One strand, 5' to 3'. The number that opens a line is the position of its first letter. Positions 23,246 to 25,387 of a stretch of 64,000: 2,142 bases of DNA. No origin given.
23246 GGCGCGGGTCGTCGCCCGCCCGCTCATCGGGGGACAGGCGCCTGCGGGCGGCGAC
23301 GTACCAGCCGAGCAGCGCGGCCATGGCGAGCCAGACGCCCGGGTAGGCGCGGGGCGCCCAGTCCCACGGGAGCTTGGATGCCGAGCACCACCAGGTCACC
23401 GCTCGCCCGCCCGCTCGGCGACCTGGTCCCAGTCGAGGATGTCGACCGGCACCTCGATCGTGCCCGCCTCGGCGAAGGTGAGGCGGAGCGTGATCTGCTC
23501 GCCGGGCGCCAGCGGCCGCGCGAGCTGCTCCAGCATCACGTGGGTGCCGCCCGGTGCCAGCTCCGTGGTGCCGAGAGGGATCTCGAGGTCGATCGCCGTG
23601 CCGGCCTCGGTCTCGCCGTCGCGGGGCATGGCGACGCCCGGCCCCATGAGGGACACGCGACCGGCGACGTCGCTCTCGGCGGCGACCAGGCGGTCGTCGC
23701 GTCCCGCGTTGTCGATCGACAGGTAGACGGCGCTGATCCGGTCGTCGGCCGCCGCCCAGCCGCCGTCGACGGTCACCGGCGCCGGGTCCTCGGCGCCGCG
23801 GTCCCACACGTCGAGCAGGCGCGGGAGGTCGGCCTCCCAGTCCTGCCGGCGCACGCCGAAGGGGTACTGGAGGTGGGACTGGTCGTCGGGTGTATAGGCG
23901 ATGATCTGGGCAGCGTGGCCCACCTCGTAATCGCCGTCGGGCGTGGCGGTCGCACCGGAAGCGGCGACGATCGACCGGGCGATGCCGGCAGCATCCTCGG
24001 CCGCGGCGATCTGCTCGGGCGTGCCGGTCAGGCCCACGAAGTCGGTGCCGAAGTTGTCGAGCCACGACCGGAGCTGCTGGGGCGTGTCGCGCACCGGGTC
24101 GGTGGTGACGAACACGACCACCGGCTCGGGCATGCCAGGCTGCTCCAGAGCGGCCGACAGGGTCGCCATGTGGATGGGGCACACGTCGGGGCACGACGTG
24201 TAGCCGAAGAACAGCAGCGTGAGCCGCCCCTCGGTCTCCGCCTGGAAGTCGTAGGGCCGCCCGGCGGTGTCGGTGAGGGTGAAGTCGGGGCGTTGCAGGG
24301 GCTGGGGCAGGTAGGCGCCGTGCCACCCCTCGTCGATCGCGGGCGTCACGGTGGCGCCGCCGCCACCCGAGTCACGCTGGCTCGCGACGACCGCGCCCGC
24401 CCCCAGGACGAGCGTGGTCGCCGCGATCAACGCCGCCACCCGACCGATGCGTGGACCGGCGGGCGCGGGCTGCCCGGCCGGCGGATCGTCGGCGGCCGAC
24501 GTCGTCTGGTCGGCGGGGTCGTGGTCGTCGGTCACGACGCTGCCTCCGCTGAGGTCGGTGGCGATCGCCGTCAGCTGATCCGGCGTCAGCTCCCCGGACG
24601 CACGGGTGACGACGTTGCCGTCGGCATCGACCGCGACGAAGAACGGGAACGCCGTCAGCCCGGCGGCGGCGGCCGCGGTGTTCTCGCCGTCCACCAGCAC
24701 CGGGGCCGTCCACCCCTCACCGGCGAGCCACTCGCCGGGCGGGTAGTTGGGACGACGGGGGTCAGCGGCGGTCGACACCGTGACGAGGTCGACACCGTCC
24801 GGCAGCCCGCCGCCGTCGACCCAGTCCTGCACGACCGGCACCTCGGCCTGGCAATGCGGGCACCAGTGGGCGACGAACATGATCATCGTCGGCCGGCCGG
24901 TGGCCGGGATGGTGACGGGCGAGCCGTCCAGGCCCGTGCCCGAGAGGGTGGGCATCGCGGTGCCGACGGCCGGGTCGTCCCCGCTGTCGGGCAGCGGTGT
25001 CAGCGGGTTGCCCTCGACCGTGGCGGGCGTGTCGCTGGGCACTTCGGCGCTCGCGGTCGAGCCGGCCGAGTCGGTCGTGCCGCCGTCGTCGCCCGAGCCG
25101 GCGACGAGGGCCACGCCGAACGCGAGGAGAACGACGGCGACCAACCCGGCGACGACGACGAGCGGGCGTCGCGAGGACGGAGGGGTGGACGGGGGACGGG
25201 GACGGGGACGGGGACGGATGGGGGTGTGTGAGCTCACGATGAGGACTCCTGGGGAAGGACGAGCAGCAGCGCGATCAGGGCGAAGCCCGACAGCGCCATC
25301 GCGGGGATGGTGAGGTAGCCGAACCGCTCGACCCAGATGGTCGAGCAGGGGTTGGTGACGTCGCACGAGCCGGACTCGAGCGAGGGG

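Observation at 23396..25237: Single ORF fusing TlpA-like thioredoxin, Sco and PCu(A)C, with a second internal hydrophobic anchor that creates a topology paradox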

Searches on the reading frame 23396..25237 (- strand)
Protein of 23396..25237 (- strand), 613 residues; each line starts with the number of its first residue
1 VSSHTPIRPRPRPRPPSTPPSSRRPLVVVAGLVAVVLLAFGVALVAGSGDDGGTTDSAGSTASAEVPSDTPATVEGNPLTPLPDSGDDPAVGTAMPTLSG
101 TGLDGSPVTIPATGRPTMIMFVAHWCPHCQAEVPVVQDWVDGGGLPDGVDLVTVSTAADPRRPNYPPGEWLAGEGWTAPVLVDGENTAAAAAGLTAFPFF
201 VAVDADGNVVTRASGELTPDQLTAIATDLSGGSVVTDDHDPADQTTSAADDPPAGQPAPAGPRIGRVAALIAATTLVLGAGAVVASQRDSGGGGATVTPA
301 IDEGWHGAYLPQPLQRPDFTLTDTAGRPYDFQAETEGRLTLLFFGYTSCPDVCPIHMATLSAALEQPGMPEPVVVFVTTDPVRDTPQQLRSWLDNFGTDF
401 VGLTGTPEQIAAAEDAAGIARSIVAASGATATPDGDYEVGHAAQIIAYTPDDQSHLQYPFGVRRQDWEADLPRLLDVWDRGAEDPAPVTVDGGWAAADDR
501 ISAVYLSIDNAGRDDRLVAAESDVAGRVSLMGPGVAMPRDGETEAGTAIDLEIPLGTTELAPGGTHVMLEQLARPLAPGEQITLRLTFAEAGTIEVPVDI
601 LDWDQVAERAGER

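Call 8: search_protein_families(library=pfam, proteins=[window:23396-25237:-], max_evalue=0.01)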
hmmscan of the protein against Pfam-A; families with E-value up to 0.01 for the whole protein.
window:23396-25237:- (613 aa): 7 families
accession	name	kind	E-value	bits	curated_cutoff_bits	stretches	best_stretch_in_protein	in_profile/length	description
PF02630.20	SCO1-SenC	-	7.2e-30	104.1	22.8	1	317-453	2-133/134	SCO1/SenC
PF04314.18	PCuAC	-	2.2e-19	69.8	29.4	1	491-596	2-109/109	Copper chaperone PCu(A)C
PF08534.16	Redoxin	-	5.6e-15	55.8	26.6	1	91-218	2-137/148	Redoxin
PF00578.27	AhpC-TSA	-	2.3e-13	50.6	26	2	91-210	1-122/124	AhpC/TSA family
PF13098.12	Thioredoxin_2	-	9.9e-07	29.5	27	1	113-225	4-103/104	Thioredoxin-like domain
PF13905.12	Thioredoxin_8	-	0.00018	22.2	27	0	114-209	1-94/94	Thioredoxin-like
PF00085.26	Thioredoxin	-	0.0042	17.5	23.5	0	115-139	19-43/103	Thioredoxin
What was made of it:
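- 24536..25237 (-): TlpA-like (Redoxin family) cistron as it now reads, codons 1-234. The ancestral gene ended at the TGA at 24534-24532. Pfam Redoxin aa 91-218 (call 8).
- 23879..24289 (-): SCO1/SenC domain (aa 317-453), with CPDVC at 24179-24193 and a conserved His (aa 441). Pfam 104.1 bits (call 8).
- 23450..23767 (-): PCuAC domain (aa 491-596) with an HVM motif. Pfam 69.8 bits (call 8).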

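Call 9: search_protein_families(library=ncbifam, proteins=[window:23396-25237:-], max_evalue=0.01)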
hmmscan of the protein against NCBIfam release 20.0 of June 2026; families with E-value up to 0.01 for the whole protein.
window:23396-25237:- (613 aa): 7 families
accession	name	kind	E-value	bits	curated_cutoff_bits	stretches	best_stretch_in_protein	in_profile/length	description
NF041202.1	StoA_CxxC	exception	2.5e-11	43.7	210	1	96-224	34-159/163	endospore biogenesis thiol-disulfide oxidoreductase StoA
NF010625.0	PRK14018.1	equivalog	2.5e-08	32.9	522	1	112-228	54-171/521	bifunctional peptide-methionine (S)-S-oxide reductase MsrA/peptide-methionine (R)-S-oxide reductase MsrB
TIGR02661.1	MauD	equivalog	1.3e-07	31.3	188.6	1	88-138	45-98/189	methylamine dehydrogenase accessory protein MauD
NF002854.0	PRK03147.1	subfamily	6.4e-07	29.4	170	1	91-223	38-166/176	thiol-disulfide oxidoreductase ResA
TIGR00385.1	dsbE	subfamily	0.00014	21.5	123.15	1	113-223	62-164/173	DsbE family thiol:disulfide interchange protein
NF041054.1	WAxxUGC_long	equivalog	0.00029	20.2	300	1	95-216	84-201/354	ResA-like WAxxUGC motif-containing protein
NF047696.1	ThlDiSintTplARhiz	equivalog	0.00084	19.2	230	0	22-138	9-121/219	thiol:disulfide interchange protein TlpA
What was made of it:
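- On TlpA (NCBIfam NF047696, thiol:disulfide interchange protein TlpA): StoA (43.7 vs 210), ResA (29.4 vs 170) and DsbE (21.5 vs 123) are also below their cut-offs (call 9).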

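Call 11: find_homologous_proteins(query=window:23399-25237:-, max_evalue=1e-10)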
Query window:23399-25237:- (613 aa): 72 proteins with E <= 1e-10 among 8000 candidates.
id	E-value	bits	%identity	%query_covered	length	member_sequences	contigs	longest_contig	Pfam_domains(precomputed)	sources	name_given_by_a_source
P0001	0.0e+0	1356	100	100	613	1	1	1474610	PF04314.19,PF08534.17,PF13098.14,PF02630.21,PF00578.28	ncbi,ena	-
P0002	4.8e-169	582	76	58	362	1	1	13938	PF04314.19,PF02630.21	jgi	jgi:protein SCO1/2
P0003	9.2e-169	581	76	58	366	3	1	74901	PF04314.19,PF02630.21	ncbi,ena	-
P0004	8.3e-166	571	70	62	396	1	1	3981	PF04314.19,PF02630.21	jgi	jgi:protein SCO1/2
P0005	4.2e-164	566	73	58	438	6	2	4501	PF04314.19,PF02630.21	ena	-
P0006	4.6e-163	562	73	59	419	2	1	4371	PF04314.19,PF02630.21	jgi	jgi:protein SCO1/2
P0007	8.0e-163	561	70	59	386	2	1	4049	PF04314.19,PF02630.21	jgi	jgi:protein SCO1/2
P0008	5.6e-161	555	72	59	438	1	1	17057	PF04314.19,PF02630.21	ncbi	-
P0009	5.6e-160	552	67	62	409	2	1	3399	PF04314.19,PF02630.21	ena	-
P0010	3.7e-159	549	74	54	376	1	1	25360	PF04314.19,PF02630.21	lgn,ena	-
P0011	2.0e-156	540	72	59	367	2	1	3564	PF04314.19,PF02630.21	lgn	-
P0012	6.6e-152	525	66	61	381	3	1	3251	PF04314.19,PF02630.21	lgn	-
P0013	9.8e-150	518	70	53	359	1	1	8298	PF04314.19,PF02630.21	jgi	jgi:protein SCO1/2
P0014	4.9e-149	516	74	51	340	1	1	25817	PF04314.19,PF02630.21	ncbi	ncbi:MAG TPA: SCO family protein [Acidimicrobiales bacterium]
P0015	6.8e-149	515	70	52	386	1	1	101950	PF04314.19,PF02630.21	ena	-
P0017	1.5e-147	511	70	54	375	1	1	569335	PF04314.19,PF02630.21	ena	-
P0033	3.5e-88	315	45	58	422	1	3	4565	PF04314.19,PF02630.21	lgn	-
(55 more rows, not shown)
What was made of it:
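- All others, up to 76% identity, are 340-463 aa Sco-PCuAC proteins (call 11).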

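Call 12: find_encoding_contigs(protein=P0003, flank=5000, max_places=3)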
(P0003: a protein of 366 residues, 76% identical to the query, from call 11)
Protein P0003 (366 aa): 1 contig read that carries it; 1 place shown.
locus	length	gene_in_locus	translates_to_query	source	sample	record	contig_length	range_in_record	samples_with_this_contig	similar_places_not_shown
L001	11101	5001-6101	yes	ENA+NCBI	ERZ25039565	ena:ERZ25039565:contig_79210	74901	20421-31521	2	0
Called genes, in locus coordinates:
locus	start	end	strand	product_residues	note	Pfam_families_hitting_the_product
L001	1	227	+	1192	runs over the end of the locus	PF02574:S-methyl_trans, PF00809:Pterin_bind, PF02607:B12-binding_2, PF02310:B12-binding, PF02965:Met_synt_B12 (faint)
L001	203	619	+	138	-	PF01243:PNPOx_N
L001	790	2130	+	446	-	PF22422:MGH1-like_GH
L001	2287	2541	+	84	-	-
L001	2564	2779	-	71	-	-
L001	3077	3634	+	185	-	-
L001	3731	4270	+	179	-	PF02600:DsbB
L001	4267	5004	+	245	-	PF00578:AhpC-TSA, PF08534:Redoxin, PF13098:Thioredoxin_2 (weak)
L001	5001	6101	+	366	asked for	PF02630:SCO1-SenC, PF04314:LpqE-like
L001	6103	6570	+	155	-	PF09678:Caa3_CtaG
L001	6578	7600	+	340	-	-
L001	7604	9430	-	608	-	PF03176:MMPL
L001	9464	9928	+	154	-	PF17754:TetR_C_14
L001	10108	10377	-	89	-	-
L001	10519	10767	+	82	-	-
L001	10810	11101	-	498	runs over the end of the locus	PF02735:Ku, PF21686:LigD_Prim-Pol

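Call 13: find_encoding_contigs(protein=P0002, flank=5000, max_places=3)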
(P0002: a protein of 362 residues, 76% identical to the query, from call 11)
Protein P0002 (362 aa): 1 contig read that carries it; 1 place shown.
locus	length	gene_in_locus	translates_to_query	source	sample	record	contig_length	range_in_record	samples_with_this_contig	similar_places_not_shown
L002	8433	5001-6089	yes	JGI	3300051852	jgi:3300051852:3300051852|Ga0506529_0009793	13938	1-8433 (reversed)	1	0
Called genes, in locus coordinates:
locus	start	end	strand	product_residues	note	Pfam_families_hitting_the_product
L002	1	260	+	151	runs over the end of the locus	PF01243:PNPOx_N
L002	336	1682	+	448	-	PF22422:MGH1-like_GH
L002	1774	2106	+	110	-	-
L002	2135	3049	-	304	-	PF01636:APH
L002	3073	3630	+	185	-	-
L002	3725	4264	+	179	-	PF02600:DsbB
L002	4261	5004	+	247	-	PF00578:AhpC-TSA, PF08534:Redoxin, PF13098:Thioredoxin_2 (weak)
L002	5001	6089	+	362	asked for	PF02630:SCO1-SenC, PF04314:LpqE-like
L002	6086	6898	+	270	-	PF09678:Caa3_CtaG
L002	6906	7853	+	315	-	-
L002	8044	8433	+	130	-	?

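Call 22: find_encoding_contigs(protein=P0001, flank=3000, max_places=3)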
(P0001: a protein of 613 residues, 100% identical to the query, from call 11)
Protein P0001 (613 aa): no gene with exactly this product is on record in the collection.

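Call 23: find_encoding_contigs(protein=P0008, flank=3000, max_places=2)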
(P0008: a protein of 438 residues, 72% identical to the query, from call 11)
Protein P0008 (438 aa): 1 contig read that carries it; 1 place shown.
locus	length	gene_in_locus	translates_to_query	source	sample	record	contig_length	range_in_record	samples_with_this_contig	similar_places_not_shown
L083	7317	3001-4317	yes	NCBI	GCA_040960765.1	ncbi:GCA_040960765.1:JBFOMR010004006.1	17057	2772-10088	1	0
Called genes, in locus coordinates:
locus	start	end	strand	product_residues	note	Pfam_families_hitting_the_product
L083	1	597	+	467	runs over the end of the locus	PF22422:MGH1-like_GH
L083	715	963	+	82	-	-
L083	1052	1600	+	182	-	-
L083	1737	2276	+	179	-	PF02600:DsbB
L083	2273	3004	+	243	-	PF08534:Redoxin, PF00578:AhpC-TSA, PF13098:Thioredoxin_2 (weak)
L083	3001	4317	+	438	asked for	PF02630:SCO1-SenC, PF04314:LpqE-like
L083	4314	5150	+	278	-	PF09678:Caa3_CtaG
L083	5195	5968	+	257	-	-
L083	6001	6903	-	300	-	PF21686:LigD_Prim-Pol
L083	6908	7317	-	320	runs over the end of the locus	PF02735:Ku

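Call 24: find_encoding_contigs(protein=P0017, flank=3000, max_places=2)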
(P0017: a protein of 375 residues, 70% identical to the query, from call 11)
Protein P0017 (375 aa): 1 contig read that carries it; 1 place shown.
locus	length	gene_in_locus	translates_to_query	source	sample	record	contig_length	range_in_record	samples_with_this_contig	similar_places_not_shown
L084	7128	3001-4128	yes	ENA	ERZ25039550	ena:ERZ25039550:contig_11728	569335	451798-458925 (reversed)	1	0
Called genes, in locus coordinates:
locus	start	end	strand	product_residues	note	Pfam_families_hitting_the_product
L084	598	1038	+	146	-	PF22422:MGH1-like_GH, PF12899:Glyco_hydro_100 (weak)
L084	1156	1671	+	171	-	-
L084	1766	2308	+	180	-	PF02600:DsbB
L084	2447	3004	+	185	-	PF00578:AhpC-TSA, PF08534:Redoxin, PF13098:Thioredoxin_2, PF13905:Thioredoxin_8 (weak)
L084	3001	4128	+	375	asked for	PF02630:SCO1-SenC, PF04314:LpqE-like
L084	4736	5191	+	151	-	-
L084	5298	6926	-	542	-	PF03176:MMPL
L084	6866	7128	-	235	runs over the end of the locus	PF03176:MMPL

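Call 25: find_encoding_contigs(protein=P0014, flank=3000, max_places=2)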
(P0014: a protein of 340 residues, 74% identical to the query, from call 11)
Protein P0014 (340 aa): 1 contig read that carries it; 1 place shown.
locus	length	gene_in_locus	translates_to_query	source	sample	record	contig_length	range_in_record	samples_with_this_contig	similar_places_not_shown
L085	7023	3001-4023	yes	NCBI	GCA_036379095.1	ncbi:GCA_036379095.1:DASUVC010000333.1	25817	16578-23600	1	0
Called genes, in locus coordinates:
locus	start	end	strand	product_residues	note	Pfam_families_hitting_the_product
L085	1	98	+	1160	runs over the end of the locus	PF02574:S-methyl_trans, PF00809:Pterin_bind, PF02607:B12-binding_2, PF02310:B12-binding, PF02965:Met_synt_B12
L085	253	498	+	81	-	PF01402:RHH_1, PF12651:RHH_3 (weak)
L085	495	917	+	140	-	PF01850:PIN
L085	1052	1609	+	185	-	-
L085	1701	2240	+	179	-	PF02600:DsbB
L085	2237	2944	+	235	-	PF08534:Redoxin, PF00578:AhpC-TSA, PF13098:Thioredoxin_2 (faint)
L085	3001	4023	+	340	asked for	PF02630:SCO1-SenC, PF04314:LpqE-like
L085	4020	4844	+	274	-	PF09678:Caa3_CtaG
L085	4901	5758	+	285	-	-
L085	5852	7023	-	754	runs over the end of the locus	PF03176:MMPL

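Call 26: list_cluster_members(proteins=[P0001])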
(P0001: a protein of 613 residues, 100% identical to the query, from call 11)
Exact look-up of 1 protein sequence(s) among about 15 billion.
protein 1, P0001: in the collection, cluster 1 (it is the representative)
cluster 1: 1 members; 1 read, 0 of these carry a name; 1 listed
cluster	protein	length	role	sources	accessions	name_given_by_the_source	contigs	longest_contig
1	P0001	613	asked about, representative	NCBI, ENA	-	-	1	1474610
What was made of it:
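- Tried and rejected: The window's own record (calls 22, 26).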

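Call 27: search_protein_representatives(protein=window:23399-25237:-)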
Query: 613 residues. Proteins with E-value up to 0.001 (for the whole library): 20857; up to 1e-10: 7074; up to 1e-30: 804. The best 150 are listed.
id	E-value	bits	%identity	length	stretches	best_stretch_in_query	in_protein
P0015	2.1e-149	515.4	68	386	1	248-610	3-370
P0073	2.7e-89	316.8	71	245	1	3-231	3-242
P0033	1.1e-88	314.8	49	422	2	240-487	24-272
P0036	1.3e-82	294.7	52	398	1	248-609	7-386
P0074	8.2e-80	285.5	48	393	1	248-610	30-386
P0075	1.5e-71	258.2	60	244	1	8-233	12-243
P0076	2.8e-71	257.3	47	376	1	270-612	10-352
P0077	4.7e-68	246.7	59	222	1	267-475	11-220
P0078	1.4e-67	245.1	42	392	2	54-259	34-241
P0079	8.2e-67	242.6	59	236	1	249-476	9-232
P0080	7.0e-66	239.5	46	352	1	268-601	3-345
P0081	3.6e-65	237.2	43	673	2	72-234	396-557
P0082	1.7e-64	234.9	43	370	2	303-610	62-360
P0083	3.5e-63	230.6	47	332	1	304-605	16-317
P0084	6.9e-63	229.6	52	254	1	254-479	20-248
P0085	1.3e-62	228.7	43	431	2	71-236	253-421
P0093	1.6e-58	215.2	36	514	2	70-249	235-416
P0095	8.3e-58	212.8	42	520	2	66-239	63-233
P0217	1.0e-44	169.6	47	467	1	66-262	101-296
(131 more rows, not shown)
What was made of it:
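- TlpA-like proteins match residues ~3-234, and Sco-PCuAC proteins start at ~240-310 (call 27).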

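Call 28: search_protein_families(library=pfam, proteins=[P0081, P0093, P0095, P0085, P0078, P0217, P0033, P0073], max_evalue=0.001)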
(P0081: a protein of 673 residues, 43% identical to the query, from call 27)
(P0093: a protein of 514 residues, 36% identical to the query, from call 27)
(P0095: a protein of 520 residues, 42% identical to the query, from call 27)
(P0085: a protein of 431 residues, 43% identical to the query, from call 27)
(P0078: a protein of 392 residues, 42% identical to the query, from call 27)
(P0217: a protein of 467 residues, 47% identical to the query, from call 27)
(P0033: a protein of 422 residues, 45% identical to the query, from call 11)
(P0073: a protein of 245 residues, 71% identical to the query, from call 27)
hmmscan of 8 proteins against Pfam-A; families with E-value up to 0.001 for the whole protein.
P0081 (673 aa): 6 families
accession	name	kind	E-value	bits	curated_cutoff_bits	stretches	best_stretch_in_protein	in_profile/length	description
PF08534.16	Redoxin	-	2.5e-25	89.4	26.6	2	236-361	2-136/148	Redoxin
PF00581.25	Rhodanese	-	6.2e-21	75.2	22.2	1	572-666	2-102/102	Rhodanese-like domain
PF00578.27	AhpC-TSA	-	1.3e-20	74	26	2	414-534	2-123/124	AhpC/TSA family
PF13905.12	Thioredoxin_8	-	9.3e-16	58.4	27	2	262-353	4-94/94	Thioredoxin-like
PF13098.12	Thioredoxin_2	-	1.3e-12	48.4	27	2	257-366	3-100/104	Thioredoxin-like domain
PF00085.26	Thioredoxin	-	1.1e-08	35.4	23.5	0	262-299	21-56/103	Thioredoxin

P0093 (514 aa): 5 families
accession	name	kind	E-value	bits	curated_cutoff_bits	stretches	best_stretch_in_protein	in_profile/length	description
PF08534.16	Redoxin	-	1.3e-18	67.6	26.6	2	255-383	3-137/148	Redoxin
PF00578.27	AhpC-TSA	-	2.3e-17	63.5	26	2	254-376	1-123/124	AhpC/TSA family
PF00581.25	Rhodanese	-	2.1e-14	54.2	22.2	1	414-508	2-101/102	Rhodanese-like domain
PF13905.12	Thioredoxin_8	-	2.2e-12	47.6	27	1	282-374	5-94/94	Thioredoxin-like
PF13098.12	Thioredoxin_2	-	1.9e-09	38.2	27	0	104-210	9-103/104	Thioredoxin-like domain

P0095 (520 aa): 7 families
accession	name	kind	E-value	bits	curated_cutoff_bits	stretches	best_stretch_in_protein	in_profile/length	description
PF08534.16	Redoxin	-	7e-22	78.3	26.6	2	290-389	32-137/148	Redoxin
PF00581.25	Rhodanese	-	3.6e-21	75.9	22.2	1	420-512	2-101/102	Rhodanese-like domain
PF00578.27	AhpC-TSA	-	6.8e-16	58.8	26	2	290-382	29-123/124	AhpC/TSA family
PF13905.12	Thioredoxin_8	-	1.8e-14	54.3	27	2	113-203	5-94/94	Thioredoxin-like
PF13098.12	Thioredoxin_2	-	2.4e-10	41.1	27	1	114-219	10-103/104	Thioredoxin-like domain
PF00085.26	Thioredoxin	-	7.5e-10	39.2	23.5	0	113-150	22-57/103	Thioredoxin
PF18414.7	zf_C2H2_10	-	0.00062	19.7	25.6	0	119-133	3-17/26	C2H2 type zinc-finger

P0085 (431 aa): 6 families
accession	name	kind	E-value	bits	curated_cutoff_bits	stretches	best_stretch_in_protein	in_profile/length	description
PF00578.27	AhpC-TSA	-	1.3e-23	83.7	26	2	124-226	19-121/124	AhpC/TSA family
PF08534.16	Redoxin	-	1.3e-20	74.1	26.6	2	125-228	23-130/148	Redoxin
PF00085.26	Thioredoxin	-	3.2e-12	46.8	23.5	0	131-155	19-43/103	Thioredoxin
PF13905.12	Thioredoxin_8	-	1.4e-11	45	27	1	131-226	2-94/94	Thioredoxin-like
PF13098.12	Thioredoxin_2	-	9.6e-11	42.4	27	1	298-408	4-101/104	Thioredoxin-like domain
PF13899.12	Thioredoxin_7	-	7.9e-05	23.2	27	0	128-147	15-34/83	Thioredoxin-like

P0078 (392 aa): 5 families
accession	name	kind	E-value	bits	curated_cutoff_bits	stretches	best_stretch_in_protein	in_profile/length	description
PF08534.16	Redoxin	-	1.3e-25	90.4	26.6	2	75-206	4-142/148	Redoxin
PF00578.27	AhpC-TSA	-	3.4e-20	72.6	26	2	251-372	1-122/124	AhpC/TSA family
PF13098.12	Thioredoxin_2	-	5.7e-15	56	27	1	95-208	4-103/104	Thioredoxin-like domain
PF00085.26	Thioredoxin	-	1.5e-09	38.2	23.5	0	276-321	19-62/103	Thioredoxin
PF13905.12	Thioredoxin_8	-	1e-06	29.4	27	1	100-192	5-94/94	Thioredoxin-like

P0217 (467 aa): 5 families
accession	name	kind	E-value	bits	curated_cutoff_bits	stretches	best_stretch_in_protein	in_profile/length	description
PF00160.26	Pro_isomerase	-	7.6e-27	94.9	21.7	1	315-464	4-158/159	Cyclophilin type peptidyl-prolyl cis-trans isomerase/CLD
PF08534.16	Redoxin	-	1.8e-10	41.2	26.6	1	128-252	5-137/148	Redoxin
PF00578.27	AhpC-TSA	-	1.4e-08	35.1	26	1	145-229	22-101/124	AhpC/TSA family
PF13098.12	Thioredoxin_2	-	7.5e-07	29.9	27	1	145-255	2-99/104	Thioredoxin-like domain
PF13240.11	Zn_Ribbon_1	-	0.00045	20.4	25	0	3-22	2-21/23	zinc-ribbon domain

P0033 (422 aa): 3 families
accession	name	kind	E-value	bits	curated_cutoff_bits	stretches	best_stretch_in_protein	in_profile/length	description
PF02630.20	SCO1-SenC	-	3.2e-28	98.8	22.8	1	96-194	2-101/134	SCO1/SenC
PF04314.18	PCuAC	-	2.3e-18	66.5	29.4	1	300-403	1-109/109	Copper chaperone PCu(A)C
PF00578.27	AhpC-TSA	-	0.00061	20.2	26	0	96-171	6-76/124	AhpC/TSA family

P0073 (245 aa): 4 families
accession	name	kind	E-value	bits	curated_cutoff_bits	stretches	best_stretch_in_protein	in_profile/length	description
PF08534.16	Redoxin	-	5.3e-11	42.9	26.6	1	102-228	2-136/148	Redoxin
PF00578.27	AhpC-TSA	-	2.3e-07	31.2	26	1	102-219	1-120/124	AhpC/TSA family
PF13098.12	Thioredoxin_2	-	3.1e-05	24.7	27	1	124-236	4-103/104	Thioredoxin-like domain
PF00085.26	Thioredoxin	-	0.00027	21.3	23.5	0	126-150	19-43/103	Thioredoxin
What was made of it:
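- The few long two-stretch hits are Redoxin-Redoxin with rhodanese or PPIase domains, not Sco fusions (call 28).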
